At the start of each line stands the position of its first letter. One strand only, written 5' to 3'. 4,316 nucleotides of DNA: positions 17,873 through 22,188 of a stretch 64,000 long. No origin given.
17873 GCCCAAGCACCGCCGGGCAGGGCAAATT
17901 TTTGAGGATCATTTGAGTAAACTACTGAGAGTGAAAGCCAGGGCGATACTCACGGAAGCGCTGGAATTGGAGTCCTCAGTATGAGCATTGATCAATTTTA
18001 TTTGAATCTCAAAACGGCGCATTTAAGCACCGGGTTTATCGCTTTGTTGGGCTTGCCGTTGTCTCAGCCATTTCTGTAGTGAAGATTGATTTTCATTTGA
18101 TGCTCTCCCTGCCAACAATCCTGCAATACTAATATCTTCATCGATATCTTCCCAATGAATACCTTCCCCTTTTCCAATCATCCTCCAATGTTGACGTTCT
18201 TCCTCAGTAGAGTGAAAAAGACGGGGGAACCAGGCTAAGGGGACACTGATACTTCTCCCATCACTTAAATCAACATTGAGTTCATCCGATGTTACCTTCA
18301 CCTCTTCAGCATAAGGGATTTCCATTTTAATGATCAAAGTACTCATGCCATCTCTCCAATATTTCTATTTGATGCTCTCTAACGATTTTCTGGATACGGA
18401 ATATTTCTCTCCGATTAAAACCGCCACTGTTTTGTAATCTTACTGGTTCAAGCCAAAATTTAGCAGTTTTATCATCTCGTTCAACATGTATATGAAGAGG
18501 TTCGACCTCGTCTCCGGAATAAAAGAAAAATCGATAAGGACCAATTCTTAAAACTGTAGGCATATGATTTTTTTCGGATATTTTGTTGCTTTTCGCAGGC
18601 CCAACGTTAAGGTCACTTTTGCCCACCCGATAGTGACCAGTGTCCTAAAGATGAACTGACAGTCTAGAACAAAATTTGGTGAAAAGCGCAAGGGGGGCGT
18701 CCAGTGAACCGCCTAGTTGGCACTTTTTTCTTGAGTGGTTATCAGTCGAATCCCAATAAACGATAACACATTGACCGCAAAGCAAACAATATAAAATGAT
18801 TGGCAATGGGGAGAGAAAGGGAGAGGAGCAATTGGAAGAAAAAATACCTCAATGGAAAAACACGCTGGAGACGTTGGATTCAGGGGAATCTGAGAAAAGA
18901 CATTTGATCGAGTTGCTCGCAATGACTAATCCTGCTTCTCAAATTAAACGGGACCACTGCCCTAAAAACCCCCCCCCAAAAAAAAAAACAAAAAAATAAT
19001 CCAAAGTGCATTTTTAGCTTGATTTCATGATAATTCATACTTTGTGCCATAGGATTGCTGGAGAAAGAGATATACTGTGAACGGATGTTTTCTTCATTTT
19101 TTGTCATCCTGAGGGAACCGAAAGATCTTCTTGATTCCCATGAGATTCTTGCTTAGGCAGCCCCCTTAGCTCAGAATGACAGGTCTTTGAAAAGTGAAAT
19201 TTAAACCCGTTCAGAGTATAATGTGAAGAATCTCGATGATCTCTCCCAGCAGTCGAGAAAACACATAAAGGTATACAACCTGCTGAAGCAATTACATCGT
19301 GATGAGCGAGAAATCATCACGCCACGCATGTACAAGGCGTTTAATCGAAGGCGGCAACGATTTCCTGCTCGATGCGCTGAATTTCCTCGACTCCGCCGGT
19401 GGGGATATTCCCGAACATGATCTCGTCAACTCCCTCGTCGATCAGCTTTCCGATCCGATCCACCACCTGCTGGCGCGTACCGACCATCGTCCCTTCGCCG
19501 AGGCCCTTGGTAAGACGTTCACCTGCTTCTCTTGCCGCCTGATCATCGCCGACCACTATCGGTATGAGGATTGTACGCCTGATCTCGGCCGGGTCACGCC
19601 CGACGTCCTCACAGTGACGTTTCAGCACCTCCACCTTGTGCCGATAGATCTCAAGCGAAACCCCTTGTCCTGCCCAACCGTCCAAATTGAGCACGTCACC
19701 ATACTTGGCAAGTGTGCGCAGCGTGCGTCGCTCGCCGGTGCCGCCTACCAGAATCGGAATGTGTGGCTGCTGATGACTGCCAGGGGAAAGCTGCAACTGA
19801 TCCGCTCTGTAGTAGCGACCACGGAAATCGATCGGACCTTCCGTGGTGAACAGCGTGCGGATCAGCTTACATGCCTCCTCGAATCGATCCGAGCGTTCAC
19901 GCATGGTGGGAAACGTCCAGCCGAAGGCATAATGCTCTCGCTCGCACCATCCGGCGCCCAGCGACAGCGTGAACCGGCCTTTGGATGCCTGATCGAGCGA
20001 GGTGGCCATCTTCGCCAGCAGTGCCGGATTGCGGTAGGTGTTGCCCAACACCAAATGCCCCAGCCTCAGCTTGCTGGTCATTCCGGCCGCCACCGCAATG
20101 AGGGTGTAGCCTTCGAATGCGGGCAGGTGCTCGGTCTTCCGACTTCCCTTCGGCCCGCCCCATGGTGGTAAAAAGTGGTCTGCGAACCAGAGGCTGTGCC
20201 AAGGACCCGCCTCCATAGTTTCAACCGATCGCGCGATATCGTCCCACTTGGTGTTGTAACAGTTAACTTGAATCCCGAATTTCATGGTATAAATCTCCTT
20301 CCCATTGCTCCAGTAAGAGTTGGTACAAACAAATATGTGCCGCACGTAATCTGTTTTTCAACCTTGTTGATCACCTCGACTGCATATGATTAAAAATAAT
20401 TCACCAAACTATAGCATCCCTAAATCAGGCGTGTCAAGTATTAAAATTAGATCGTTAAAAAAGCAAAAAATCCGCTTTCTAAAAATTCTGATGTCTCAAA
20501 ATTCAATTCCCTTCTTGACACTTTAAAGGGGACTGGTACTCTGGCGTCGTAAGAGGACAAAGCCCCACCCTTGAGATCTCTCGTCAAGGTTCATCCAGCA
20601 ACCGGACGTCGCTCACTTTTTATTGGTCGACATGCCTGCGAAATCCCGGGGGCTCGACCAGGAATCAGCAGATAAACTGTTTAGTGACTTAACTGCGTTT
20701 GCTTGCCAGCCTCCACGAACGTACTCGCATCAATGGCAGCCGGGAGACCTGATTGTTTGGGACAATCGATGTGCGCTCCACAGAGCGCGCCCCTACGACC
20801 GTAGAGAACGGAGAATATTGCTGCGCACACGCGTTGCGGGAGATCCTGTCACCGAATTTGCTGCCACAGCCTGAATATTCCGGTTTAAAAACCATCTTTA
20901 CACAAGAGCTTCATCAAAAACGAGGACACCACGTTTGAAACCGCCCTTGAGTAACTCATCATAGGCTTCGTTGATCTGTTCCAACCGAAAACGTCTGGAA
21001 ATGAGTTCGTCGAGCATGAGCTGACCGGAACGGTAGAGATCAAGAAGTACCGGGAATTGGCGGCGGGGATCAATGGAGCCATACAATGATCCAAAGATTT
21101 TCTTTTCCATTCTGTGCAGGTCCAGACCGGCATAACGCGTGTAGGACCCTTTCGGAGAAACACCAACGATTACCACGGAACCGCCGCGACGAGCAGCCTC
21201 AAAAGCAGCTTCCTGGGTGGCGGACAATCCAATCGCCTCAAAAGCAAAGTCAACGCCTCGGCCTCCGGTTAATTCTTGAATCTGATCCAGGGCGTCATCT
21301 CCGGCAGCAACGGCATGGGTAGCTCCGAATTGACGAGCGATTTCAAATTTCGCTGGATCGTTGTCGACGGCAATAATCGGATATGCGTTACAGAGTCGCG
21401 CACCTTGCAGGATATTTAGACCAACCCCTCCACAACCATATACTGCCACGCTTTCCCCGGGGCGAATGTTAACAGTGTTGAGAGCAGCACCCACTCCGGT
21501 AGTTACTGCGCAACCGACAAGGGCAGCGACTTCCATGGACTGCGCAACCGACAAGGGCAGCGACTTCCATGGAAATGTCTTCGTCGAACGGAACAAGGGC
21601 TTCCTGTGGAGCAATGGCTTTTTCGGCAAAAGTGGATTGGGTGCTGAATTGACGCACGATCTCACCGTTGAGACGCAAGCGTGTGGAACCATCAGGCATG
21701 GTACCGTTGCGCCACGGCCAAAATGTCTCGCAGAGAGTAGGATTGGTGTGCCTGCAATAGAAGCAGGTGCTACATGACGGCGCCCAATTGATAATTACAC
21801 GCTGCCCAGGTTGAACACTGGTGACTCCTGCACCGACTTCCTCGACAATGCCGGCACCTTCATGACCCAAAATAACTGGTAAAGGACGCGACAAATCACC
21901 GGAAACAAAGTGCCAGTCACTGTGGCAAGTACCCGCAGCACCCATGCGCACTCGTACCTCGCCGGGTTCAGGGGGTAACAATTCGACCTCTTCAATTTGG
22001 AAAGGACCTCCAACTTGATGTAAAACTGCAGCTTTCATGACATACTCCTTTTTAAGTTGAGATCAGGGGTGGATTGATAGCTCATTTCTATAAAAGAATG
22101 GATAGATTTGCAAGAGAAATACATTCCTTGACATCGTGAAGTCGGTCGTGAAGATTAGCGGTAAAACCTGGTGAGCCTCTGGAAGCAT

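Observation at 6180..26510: Unusually high density of decaying genes, suggesting ongoing genome erosion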

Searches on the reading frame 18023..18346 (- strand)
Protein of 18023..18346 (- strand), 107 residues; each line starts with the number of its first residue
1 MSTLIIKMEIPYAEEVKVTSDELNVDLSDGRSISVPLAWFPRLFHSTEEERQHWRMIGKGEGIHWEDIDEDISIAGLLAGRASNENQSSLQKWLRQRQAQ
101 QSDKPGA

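Call 23: search_protein_families(library=pfam, proteins=[window:18023-18346:-], max_evalue=0.01)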
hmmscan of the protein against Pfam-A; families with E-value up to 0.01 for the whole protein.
window:18023-18346:- (107 aa): 1 family
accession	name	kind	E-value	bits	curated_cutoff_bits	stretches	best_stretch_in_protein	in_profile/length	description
PF10387.14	DUF2442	-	4.5e-22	78.5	23.9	1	14-81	2-70/72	Protein of unknown function (DUF2442)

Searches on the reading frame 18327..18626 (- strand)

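Call 23: search_protein_families(library=pfam, proteins=[window:18327-18626:-], max_evalue=0.01)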
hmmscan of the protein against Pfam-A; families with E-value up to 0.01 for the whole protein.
window:18327-18626:- (99 aa): 1 family
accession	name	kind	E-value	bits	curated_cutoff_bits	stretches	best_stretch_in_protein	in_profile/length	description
PF13711.11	DUF4160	-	3e-18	66.2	23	1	31-94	2-65/65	Domain of unknown function (DUF4160)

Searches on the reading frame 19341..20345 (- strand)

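Call 8: search_protein_families(library=pfam, proteins=[window:19341-20345:-], max_evalue=0.01)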
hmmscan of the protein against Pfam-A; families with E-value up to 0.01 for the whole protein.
window:19341-20345:- (334 aa): 1 family
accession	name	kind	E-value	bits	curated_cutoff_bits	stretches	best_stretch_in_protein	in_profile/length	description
PF00296.26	Bac_luciferase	-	3e-43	148.8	27.9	1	32-273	20-238/314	Luciferase-like monooxygenase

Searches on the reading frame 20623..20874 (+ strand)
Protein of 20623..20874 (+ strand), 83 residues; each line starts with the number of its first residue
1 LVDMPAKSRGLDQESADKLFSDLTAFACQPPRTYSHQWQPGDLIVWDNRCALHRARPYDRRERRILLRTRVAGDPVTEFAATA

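Call 5: search_protein_families(library=pfam, proteins=[window:20623-20874:+], max_evalue=0.01)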
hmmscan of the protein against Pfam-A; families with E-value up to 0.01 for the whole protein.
window:20623-20874:+ (83 aa): 1 family
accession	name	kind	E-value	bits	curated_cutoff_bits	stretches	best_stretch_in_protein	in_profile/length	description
PF02668.22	TauD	-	1.1e-17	65.3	27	1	10-69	207-266/267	Taurine catabolism dioxygenase TauD, TfdA family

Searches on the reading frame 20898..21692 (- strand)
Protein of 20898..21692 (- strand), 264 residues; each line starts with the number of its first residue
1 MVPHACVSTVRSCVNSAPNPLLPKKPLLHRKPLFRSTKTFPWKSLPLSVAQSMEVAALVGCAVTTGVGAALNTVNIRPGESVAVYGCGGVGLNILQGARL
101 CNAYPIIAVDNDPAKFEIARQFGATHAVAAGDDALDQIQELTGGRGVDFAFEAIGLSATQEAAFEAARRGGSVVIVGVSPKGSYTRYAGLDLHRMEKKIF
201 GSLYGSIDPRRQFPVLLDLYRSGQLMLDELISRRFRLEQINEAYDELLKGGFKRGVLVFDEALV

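Call 5: search_protein_families(library=pfam, proteins=[window:20898-21692:-], max_evalue=0.01)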
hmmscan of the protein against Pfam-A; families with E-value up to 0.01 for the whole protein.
window:20898-21692:- (264 aa): 4 families
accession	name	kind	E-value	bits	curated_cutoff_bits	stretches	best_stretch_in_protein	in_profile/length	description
PF00107.32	ADH_zinc_N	-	1.5e-29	103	31.8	1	89-219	1-126/129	Zinc-binding dehydrogenase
PF16912.11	Glu_dehyd_C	-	3.5e-08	33.6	34.9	1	80-246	32-200/211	Glucose dehydrogenase C-terminus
PF13602.12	ADH_zinc_N_2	-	6.1e-08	34.1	27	1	123-250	2-126/134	Zinc-binding dehydrogenase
PF02254.24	TrkA_N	-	0.0018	19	23.8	1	82-153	1-69/116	TrkA-N domain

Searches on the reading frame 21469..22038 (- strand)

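Call 5: search_protein_families(library=pfam, proteins=[window:21469-22038:-], max_evalue=0.01)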
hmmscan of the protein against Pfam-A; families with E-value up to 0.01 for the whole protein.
window:21469-22038:- (189 aa): 1 family
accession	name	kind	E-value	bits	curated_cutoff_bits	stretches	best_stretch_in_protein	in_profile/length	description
PF08240.17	ADH_N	-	8.8e-27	93.8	23.5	1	25-151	2-102/104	Alcohol dehydrogenase GroES-like domain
